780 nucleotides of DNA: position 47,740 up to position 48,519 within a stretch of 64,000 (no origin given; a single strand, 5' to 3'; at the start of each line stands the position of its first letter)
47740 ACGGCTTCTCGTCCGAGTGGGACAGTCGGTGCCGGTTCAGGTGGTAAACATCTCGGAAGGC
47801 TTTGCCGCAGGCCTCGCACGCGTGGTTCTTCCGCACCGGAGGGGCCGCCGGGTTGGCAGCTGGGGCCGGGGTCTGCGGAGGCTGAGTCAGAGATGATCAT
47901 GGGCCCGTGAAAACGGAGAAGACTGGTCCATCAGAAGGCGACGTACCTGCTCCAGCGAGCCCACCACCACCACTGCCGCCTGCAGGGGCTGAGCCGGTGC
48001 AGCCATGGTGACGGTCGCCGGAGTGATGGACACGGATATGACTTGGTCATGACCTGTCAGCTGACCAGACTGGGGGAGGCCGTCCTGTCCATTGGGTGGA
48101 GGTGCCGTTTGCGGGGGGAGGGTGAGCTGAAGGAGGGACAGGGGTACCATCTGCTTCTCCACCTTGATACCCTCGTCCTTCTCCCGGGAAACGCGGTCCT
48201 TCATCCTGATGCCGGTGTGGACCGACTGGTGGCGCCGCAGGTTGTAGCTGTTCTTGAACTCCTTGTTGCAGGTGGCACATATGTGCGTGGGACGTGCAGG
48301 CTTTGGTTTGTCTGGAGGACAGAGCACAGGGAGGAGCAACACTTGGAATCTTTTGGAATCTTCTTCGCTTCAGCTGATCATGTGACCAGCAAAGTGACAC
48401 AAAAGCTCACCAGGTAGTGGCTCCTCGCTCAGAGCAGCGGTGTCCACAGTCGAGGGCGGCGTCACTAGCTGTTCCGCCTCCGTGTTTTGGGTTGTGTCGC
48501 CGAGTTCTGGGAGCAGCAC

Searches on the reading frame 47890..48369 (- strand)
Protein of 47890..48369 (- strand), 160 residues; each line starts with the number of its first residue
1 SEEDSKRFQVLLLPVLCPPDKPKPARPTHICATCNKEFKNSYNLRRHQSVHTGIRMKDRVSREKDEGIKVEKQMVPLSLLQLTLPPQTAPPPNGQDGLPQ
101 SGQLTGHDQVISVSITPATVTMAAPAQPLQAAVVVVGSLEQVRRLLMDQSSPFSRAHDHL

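Call 24: search_protein_families(library=pfam, proteins=[window:47890-48369:-], max_evalue=0.001)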
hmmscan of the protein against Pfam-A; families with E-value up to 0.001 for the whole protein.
window:47890-48369:- (160 aa): 1 family
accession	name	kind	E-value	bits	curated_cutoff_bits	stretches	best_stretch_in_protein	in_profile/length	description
PF00096.32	zf-C2H2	-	3e-05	24.6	25.2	1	29-51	1-23/23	Zinc finger, C2H2 type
